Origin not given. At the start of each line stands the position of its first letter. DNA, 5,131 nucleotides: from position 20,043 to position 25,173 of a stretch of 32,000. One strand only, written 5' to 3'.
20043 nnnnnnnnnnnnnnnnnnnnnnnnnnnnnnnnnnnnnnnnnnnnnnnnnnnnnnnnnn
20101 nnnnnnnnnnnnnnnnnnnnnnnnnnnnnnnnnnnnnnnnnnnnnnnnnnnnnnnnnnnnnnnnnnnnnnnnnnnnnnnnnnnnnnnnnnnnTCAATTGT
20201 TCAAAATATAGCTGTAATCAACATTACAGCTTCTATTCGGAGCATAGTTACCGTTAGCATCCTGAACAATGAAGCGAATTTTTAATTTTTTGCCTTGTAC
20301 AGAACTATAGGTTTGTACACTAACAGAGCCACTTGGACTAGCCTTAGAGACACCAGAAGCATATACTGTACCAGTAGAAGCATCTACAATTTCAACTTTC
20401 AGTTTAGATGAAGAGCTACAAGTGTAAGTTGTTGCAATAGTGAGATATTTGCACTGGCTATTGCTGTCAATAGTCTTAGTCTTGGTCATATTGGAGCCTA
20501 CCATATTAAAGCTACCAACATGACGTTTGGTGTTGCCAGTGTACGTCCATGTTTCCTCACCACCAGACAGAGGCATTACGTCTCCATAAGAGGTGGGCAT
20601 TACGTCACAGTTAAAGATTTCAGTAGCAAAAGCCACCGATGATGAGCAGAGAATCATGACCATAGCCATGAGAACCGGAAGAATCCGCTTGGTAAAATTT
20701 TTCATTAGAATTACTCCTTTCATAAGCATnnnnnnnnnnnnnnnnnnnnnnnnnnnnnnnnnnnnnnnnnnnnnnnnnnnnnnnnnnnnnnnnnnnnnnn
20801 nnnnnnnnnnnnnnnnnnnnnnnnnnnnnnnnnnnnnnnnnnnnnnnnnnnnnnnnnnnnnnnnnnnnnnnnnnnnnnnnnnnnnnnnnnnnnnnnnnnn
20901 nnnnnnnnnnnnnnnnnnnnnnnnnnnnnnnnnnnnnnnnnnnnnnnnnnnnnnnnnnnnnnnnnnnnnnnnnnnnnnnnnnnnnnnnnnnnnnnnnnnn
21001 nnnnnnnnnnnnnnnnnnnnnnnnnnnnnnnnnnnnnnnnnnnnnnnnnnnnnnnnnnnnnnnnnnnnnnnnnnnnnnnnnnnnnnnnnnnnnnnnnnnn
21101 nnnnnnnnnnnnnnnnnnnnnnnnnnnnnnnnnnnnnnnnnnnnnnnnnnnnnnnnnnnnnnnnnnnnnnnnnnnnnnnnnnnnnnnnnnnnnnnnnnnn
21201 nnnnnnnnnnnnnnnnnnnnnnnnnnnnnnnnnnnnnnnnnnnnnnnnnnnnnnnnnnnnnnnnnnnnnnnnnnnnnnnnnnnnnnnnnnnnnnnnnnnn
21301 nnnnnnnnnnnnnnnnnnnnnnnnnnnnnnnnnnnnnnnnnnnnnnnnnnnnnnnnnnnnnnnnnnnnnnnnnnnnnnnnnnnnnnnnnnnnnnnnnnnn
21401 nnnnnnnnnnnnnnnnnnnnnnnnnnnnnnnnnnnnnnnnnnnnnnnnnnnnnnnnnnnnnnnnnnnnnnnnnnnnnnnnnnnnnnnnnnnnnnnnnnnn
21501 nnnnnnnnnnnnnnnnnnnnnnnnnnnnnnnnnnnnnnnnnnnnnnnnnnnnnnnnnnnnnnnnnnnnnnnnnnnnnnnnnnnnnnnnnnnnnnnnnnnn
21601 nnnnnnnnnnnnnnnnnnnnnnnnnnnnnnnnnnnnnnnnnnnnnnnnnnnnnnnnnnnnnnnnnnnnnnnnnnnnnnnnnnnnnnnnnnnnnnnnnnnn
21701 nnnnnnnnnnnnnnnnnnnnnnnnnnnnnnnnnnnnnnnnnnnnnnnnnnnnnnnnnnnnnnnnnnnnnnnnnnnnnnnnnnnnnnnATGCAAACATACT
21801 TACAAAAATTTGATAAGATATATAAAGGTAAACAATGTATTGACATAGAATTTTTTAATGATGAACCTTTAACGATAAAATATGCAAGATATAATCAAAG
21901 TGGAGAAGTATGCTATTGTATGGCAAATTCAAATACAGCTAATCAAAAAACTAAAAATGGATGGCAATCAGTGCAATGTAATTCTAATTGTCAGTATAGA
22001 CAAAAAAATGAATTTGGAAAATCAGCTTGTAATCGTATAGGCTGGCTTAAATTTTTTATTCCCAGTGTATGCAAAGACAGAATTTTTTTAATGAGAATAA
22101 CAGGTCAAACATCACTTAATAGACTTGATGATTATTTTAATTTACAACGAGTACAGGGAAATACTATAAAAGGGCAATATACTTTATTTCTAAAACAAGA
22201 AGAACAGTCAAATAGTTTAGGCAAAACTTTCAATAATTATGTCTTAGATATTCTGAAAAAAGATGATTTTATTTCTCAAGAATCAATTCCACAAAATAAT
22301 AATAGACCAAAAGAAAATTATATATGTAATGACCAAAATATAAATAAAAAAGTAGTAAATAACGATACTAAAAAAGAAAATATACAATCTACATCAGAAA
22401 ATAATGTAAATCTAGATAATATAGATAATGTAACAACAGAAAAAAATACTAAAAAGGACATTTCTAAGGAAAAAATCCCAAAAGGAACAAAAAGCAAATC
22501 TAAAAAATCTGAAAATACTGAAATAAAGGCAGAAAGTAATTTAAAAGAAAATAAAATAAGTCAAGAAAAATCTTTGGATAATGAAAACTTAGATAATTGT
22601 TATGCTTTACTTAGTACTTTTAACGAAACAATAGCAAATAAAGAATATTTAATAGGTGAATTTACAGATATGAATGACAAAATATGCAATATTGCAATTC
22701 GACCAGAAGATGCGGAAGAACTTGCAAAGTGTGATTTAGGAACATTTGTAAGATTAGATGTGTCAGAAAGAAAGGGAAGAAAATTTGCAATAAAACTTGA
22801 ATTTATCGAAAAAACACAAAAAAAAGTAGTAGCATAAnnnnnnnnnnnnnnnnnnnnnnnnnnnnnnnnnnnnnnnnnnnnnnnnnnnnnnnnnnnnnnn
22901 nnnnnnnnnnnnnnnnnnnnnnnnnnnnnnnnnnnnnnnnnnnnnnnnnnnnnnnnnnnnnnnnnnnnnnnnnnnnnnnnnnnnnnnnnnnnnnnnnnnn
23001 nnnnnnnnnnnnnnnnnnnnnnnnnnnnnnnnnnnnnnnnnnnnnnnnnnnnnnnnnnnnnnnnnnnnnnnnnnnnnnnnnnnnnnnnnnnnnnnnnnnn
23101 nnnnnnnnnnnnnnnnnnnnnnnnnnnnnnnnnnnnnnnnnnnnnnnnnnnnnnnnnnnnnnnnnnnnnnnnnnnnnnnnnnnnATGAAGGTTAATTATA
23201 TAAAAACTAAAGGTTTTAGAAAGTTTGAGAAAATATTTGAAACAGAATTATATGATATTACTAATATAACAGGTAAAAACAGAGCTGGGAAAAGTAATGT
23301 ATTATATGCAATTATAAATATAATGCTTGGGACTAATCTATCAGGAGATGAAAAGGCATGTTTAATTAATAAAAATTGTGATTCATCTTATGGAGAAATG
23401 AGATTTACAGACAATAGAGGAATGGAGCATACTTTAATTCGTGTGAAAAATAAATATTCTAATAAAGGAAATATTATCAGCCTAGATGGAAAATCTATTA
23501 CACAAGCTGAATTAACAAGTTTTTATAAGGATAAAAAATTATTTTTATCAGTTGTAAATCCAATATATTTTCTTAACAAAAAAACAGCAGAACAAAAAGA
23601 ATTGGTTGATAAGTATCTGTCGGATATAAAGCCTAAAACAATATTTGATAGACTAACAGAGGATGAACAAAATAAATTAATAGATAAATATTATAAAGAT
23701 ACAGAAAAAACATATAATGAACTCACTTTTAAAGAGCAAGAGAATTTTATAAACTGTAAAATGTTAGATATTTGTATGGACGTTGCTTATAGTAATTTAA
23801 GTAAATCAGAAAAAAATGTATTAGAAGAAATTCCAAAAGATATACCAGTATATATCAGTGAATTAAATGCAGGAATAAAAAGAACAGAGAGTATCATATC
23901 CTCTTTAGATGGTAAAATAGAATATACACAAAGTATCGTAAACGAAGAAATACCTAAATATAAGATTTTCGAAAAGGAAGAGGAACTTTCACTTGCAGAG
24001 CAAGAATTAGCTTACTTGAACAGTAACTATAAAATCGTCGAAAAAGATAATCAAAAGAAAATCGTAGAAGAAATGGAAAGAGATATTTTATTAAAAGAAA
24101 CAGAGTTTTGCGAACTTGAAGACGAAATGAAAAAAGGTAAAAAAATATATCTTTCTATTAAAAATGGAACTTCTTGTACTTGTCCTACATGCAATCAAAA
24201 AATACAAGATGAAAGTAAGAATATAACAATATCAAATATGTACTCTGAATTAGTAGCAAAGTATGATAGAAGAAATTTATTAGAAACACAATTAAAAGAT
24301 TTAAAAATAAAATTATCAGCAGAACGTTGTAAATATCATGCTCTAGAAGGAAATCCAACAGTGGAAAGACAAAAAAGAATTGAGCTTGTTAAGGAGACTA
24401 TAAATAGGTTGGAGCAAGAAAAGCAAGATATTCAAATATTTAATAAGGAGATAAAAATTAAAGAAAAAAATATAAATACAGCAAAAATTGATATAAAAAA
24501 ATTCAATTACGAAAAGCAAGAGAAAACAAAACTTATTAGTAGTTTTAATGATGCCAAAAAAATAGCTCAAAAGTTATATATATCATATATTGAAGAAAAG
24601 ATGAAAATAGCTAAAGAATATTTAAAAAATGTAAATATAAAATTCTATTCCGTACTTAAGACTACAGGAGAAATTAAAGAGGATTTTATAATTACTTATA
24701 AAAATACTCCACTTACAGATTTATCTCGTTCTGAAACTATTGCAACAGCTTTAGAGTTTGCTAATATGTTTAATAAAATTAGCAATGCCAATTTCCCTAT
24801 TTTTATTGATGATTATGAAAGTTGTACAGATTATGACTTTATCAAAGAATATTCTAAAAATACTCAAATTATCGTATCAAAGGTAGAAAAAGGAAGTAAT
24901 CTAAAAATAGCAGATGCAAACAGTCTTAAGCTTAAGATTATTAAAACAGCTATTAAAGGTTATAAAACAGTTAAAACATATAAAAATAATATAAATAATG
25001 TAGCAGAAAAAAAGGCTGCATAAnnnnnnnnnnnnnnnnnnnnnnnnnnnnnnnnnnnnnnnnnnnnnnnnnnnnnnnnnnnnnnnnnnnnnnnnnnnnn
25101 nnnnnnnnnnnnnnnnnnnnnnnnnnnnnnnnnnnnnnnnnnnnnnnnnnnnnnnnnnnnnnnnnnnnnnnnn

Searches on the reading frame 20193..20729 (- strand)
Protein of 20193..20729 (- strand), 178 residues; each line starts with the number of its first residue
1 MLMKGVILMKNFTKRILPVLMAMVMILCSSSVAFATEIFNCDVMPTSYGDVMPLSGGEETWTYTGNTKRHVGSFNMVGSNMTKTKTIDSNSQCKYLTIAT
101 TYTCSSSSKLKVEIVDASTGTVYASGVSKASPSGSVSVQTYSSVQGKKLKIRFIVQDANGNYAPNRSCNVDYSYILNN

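Call 7: search_protein_families(library=pfam, proteins=[window:20193-20729:-], max_evalue=0.01)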
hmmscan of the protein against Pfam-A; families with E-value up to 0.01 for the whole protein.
window:20193-20729:- (178 aa): 0 families

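Call 8: search_protein_families(library=ncbifam, proteins=[window:20193-20729:-], max_evalue=0.01)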
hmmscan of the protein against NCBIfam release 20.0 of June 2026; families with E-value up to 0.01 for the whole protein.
window:20193-20729:- (178 aa): 1 family
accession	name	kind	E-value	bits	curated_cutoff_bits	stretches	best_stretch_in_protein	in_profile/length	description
NF040942.2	hypo_ExtJ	equivalog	0.0028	18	52.5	0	14-44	2-31/77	selenite/tellurite reduction operon protein ExtJ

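Call 78: find_homologous_proteins(query=window:20193-20729:-, max_evalue=0.001)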
Query window:20193-20729:- (178 aa): 7 proteins with E <= 0.001 among 24 candidates.
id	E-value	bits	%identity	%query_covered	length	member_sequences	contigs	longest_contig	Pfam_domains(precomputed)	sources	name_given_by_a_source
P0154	2.4e-105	367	100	96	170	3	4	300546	-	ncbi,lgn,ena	-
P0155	7.5e-78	278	78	95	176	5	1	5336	-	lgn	-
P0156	2.4e-70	254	72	96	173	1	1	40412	-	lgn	-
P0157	8.2e-47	177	57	95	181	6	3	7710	-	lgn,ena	-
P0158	1.7e-45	173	59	94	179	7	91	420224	-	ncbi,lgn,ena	-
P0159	1.0e-43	167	54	96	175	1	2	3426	-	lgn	-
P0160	2.0e-32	130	67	58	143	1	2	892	-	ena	-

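Call 86: predict_structure(alignment_id=A7)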
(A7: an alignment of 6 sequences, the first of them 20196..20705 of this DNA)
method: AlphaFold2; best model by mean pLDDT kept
length: 170 residues; sequences in the alignment: 6
mean_pLDDT: 78.1   pTM: 0.67
mean pLDDT of the five models: 78.1, 78.0, 77.5, 76.9, 76.3
residues with pLDDT >= 90: 106; 70-90: 14; 50-70: 4; < 50: 46
segments of 3 or more residues with pLDDT < 50: 1-4, 9-13, 15-49
pLDDT, mean of each block of 10 residues (from residue 1): 45 43 38 36 40 92 88 91 95 95 96 97 97 95 95 87 96
secondary structure, 60 per line:
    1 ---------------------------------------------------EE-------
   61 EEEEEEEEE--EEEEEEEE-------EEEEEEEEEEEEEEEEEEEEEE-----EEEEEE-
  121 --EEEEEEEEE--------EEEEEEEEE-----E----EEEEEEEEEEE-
elements in order: E61-69 E72-79 E87-108 E114-119 E123-131 E140-148 E159-169

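Call 88: fold_search(model_id=the predicted structure, library=pdb)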
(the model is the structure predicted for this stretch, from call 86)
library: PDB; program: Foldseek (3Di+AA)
matches with E <= 10: 1718; with E <= 0.001: 4
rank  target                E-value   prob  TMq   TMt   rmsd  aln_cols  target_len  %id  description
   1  9wcb_F                7.7e-05  1.00  0.35  0.34  15.4       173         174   14  Open state of A8 gpJ 713 central tail fiber with OmpC G17 from E. coli EDL933 (released 2026-01-28)
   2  8xcj_F                2.0e-04  1.00  0.33  0.17  19.4       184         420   12  Open State of central tail fiber of bacteriophage lambda upon binding to LamB (gpJ713-LamB complex) (released 2024-05-01)
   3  8xck_F                3.0e-04  1.00  0.34  0.22  20.4       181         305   12  Closed state of central tail fiber of bacteriophage lambda (released 2024-05-01)
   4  6sh9_B                3.4e-04  1.00  0.43  0.07   7.2       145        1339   12  EngBF DARPin Fusion 4b D12 (released 2019-11-06)
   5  8hhv_A                1.1e-03  1.00  0.43  0.17   4.2       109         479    7  endo-alpha-D-arabinanase EndoMA1 from Microbacterium arabinogalactanolyticum (released 2023-08-16)
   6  9wca_F                1.1e-03  1.00  0.35  0.23  17.8       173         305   16  Closed state of A8 gpJ 713 central tail fiber (released 2026-01-28)
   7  8a19_A                1.2e-03  1.00  0.44  0.07   6.7       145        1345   11  Structure of a leucinostatin derivative determined by host lattice display : L1E4V1 construct (released 2022-12-07)
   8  7vz3_B                1.2e-03  0.99  0.30  0.09  14.1       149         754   21  Cryo-EM structure of Depo32, a Klebsiella phage depolymerase targets the K2 serotype K. pneumoniae (released 2023-08-30)
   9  8xmz_A                1.5e-03  1.00  0.44  0.53   8.4       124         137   10  Crystal structure of a novel porphyran-binding carbohydrate binding module (released 2024-01-17)
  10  8a1a_A                1.5e-03  1.00  0.43  0.07   6.7       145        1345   11  Structure of a leucinostatin derivative determined by host lattice display : L1F11V1 construct (released 2022-12-07)
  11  6qev_B                1.7e-03  1.00  0.41  0.06   6.7       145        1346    8  EngBF DARPin Fusion 4b B6 (released 2019-11-06)
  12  7vyv_A                2.1e-03  0.99  0.30  0.09  14.1       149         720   21  Cryo-EM structure of Depo32, a Klebsiella phage depolymerase targets the K2 serotype K. pneumoniae (released 2023-08-30)
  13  6qfo                  2.2e-03  1.00  0.43  0.07   6.9       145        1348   11  EngBF DARPin Fusion 9b 3G124 (released 2019-11-06)
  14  6qep                  2.2e-03  1.00  0.43  0.07   6.9       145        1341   10  EngBF DARPin Fusion 4b H14 (released 2019-11-06)
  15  7vz3_A                2.2e-03  1.00  0.33  0.09   6.0       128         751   23  Cryo-EM structure of Depo32, a Klebsiella phage depolymerase targets the K2 serotype K. pneumoniae (released 2023-08-30)
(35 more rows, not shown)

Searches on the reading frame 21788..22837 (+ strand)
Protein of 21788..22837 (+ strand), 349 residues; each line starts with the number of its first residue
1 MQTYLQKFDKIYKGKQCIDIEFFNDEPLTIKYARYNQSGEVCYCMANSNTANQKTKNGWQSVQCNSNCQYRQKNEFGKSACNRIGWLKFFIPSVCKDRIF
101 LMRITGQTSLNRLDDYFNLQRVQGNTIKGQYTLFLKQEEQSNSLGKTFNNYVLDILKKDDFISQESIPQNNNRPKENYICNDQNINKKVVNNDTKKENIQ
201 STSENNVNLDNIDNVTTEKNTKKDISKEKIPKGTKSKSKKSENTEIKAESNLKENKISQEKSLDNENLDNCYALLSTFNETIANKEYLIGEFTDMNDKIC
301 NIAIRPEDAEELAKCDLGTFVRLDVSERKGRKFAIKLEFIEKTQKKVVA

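Call 7: search_protein_families(library=pfam, proteins=[window:21788-22837:+], max_evalue=0.01)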
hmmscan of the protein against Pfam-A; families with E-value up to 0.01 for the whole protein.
window:21788-22837:+ (349 aa): 1 family
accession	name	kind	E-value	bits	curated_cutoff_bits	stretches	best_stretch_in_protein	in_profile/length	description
PF18897.5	Gp3-like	-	3.3e-08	34.1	23.6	1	6-144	39-178/191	Recombination directionality factor-like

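Call 8: search_protein_families(library=ncbifam, proteins=[window:21788-22837:+], max_evalue=0.01)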
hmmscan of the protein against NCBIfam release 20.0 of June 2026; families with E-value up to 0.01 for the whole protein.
window:21788-22837:+ (349 aa): 0 families

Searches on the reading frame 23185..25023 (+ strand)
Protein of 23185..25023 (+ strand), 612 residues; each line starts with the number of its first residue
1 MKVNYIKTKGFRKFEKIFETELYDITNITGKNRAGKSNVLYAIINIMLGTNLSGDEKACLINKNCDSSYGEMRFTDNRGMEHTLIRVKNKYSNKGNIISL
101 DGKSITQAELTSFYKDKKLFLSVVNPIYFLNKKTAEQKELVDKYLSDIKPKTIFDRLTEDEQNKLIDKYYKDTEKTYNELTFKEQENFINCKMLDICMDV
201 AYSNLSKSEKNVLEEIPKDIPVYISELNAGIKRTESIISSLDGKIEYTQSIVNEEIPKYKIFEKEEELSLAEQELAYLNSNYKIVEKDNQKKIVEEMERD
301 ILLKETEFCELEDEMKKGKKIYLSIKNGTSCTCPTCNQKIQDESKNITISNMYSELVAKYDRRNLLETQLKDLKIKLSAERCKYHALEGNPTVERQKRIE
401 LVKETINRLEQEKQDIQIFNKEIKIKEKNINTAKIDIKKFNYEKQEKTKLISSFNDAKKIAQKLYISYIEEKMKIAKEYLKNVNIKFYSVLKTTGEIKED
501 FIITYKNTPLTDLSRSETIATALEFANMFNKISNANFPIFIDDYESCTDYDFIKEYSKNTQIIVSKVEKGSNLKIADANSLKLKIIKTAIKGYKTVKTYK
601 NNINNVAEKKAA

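Call 7: search_protein_families(library=pfam, proteins=[window:23185-25023:+], max_evalue=0.01)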
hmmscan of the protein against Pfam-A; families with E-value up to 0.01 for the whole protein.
window:23185-25023:+ (612 aa): 2 families
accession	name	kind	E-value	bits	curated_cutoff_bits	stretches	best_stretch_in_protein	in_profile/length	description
PF13175.12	AAA_15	-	0.0001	22.5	32.1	1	1-266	1-282/374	AAA ATPase domain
PF13555.12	AAA_29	-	0.0085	16.3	27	0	18-51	17-50/61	P-loop containing region of AAA domain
